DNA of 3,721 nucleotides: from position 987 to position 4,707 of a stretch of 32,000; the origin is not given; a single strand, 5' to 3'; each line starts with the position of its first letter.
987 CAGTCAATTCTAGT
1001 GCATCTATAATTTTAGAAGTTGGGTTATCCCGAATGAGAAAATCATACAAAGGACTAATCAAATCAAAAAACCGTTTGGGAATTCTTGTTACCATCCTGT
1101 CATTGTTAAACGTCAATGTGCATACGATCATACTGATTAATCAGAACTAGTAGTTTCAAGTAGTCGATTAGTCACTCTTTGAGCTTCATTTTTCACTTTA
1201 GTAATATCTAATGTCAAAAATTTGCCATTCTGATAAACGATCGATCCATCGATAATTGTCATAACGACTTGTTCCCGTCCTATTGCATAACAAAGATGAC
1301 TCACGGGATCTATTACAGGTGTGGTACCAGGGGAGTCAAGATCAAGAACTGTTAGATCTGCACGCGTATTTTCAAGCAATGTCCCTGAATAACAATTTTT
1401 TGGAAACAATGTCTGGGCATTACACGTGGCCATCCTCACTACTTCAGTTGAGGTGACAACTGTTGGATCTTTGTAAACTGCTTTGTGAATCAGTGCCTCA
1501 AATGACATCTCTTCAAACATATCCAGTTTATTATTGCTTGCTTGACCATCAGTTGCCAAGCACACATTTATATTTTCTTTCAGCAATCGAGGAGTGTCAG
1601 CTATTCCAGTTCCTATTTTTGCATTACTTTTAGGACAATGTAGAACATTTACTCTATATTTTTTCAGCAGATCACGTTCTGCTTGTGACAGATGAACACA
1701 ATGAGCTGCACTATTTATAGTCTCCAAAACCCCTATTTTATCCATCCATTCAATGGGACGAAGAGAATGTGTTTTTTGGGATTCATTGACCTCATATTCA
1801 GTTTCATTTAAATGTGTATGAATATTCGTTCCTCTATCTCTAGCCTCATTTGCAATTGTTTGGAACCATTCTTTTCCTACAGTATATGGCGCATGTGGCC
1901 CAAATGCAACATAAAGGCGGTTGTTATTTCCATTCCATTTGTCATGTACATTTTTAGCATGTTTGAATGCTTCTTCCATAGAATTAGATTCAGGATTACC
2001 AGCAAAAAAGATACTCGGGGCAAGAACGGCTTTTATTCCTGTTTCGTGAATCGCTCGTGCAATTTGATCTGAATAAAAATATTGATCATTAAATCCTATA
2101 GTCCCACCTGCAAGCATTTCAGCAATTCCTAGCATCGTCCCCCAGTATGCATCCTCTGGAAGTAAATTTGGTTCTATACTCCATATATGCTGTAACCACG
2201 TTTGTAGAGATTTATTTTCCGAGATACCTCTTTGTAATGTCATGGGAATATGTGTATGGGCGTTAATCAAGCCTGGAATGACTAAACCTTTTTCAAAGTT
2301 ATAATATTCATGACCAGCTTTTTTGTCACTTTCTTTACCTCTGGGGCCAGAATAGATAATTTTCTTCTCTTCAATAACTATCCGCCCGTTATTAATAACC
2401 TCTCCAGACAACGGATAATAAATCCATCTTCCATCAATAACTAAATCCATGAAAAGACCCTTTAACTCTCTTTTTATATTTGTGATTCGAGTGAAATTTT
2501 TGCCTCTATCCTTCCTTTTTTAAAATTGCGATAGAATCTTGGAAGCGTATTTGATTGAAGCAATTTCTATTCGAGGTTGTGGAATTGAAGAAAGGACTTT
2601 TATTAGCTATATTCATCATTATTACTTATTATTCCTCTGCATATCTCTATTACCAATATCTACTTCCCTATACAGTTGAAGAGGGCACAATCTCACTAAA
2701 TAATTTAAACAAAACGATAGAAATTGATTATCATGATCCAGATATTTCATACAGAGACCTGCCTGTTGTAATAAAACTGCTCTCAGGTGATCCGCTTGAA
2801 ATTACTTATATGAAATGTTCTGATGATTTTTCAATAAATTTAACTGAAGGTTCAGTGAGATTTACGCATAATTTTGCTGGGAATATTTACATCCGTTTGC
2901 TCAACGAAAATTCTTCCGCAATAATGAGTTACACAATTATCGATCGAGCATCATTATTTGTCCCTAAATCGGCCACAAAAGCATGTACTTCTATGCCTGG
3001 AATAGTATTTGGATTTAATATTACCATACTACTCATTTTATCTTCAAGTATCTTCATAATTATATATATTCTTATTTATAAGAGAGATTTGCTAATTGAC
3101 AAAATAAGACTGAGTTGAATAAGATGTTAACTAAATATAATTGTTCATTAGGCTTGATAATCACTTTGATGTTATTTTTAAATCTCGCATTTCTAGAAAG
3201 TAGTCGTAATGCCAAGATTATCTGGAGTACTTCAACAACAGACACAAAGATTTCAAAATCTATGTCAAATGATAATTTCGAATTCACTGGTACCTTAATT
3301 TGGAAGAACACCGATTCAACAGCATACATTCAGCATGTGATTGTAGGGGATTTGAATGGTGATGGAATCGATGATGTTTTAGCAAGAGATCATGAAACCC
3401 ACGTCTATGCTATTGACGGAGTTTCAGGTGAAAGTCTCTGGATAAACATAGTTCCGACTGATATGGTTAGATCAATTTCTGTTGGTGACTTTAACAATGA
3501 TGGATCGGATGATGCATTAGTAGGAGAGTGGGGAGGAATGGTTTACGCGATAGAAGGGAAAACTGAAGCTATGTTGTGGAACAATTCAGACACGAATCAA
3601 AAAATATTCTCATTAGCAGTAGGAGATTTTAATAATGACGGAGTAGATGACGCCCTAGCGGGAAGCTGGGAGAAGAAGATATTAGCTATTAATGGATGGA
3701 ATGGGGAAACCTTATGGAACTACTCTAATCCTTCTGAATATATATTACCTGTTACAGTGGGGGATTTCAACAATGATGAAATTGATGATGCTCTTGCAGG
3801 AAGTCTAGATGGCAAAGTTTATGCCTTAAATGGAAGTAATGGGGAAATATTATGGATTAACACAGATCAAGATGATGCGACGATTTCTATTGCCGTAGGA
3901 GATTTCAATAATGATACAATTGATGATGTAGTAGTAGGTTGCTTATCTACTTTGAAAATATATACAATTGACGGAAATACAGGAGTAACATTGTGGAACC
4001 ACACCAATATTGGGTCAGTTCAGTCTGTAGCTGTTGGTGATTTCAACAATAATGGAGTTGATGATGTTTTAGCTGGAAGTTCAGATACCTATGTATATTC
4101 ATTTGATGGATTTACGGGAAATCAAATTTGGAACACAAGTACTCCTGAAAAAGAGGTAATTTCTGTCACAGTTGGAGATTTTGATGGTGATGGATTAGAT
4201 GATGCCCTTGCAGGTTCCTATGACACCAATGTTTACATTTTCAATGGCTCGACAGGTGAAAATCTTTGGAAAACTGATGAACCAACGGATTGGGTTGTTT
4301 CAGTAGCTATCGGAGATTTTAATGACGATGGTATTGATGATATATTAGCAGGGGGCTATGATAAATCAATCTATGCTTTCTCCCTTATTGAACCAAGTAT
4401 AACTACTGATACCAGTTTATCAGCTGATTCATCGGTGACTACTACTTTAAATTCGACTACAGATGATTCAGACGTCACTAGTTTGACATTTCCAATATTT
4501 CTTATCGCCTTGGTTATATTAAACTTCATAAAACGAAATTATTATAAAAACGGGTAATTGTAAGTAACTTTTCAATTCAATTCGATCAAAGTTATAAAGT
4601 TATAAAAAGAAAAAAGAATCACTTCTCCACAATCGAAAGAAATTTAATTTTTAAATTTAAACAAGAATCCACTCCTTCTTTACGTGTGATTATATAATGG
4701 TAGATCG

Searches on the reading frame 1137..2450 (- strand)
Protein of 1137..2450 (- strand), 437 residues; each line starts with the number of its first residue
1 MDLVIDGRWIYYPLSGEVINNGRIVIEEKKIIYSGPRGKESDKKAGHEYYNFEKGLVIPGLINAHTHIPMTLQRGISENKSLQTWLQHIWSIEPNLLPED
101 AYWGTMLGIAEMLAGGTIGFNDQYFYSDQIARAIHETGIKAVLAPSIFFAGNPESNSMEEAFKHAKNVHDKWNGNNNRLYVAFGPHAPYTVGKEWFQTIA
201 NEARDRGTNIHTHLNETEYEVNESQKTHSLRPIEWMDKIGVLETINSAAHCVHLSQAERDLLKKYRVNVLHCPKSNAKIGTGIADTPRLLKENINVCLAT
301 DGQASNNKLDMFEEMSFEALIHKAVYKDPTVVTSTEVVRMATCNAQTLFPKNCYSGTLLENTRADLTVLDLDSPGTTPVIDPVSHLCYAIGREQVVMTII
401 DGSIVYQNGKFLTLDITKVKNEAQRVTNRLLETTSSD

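Call 100: search_protein_families(library=pfam, proteins=[window:1137-2450:-], max_evalue=0.0001)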
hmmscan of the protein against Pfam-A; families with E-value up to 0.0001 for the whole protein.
window:1137-2450:- (437 aa): 2 families
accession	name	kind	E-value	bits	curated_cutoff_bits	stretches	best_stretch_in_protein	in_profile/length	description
PF01979.26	Amidohydro_1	-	9.7e-63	212.9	25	1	56-405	1-345/345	Amidohydrolase family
PF07969.17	Amidohydro_3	-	8.9e-10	39.1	29.7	1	196-406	264-472/472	Amidohydrolase family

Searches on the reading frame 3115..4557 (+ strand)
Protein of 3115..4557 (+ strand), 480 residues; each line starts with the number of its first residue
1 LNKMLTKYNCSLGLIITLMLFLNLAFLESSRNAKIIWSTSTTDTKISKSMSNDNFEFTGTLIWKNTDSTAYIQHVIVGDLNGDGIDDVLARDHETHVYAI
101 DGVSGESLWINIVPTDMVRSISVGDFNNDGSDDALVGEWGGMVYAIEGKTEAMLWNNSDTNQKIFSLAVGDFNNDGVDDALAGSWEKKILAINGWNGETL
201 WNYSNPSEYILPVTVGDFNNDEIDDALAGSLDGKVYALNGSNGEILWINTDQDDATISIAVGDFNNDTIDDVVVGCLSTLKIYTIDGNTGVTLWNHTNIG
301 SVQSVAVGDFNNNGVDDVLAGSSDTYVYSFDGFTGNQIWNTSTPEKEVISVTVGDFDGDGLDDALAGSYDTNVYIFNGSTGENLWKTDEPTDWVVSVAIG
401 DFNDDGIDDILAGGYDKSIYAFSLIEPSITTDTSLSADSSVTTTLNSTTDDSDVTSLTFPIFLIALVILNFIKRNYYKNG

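Call 100: search_protein_families(library=pfam, proteins=[window:3115-4557:+], max_evalue=0.0001)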
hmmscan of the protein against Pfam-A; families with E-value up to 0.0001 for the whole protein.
window:3115-4557:+ (480 aa): 8 families
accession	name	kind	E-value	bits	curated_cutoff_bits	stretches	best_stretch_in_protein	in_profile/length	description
PF13517.12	FG-GAP_3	-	1.4e-27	96.5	26.9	3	355-411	1-60/61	FG-GAP-like repeat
PF25292.1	Beta-prop_CGLA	-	2.7e-24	86.6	26.8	3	335-423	18-103/316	Lambda-carrageenase beta-propeller domain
PF13570.13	Beta-prop_ACSF4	-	1.3e-23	84.3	133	2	228-350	24-137/329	Beta-alanine-activating enzyme, beta-propeller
PF01839.29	FG-GAP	-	6.5e-21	74.2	22.1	0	119-137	3-21/37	FG-GAP repeat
PF13360.13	PQQ_2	-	6.4e-15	55.9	27.6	2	228-388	38-196/233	Outer membrane protein assembly factor BamB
PF23727.1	Beta-prop_FAM234A_B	-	1.2e-11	44.3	26.4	0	235-342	54-171/467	FAM234A/B beta-propeller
PF23743.1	Beta-prop_BBS7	-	2.7e-10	40.5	27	0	275-373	194-294/299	BBS7 beta-propeller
PF14783.12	BBS2_Mid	-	6.1e-07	29.9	27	0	350-379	1-30/108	Ciliary BBSome complex subunit 2, middle region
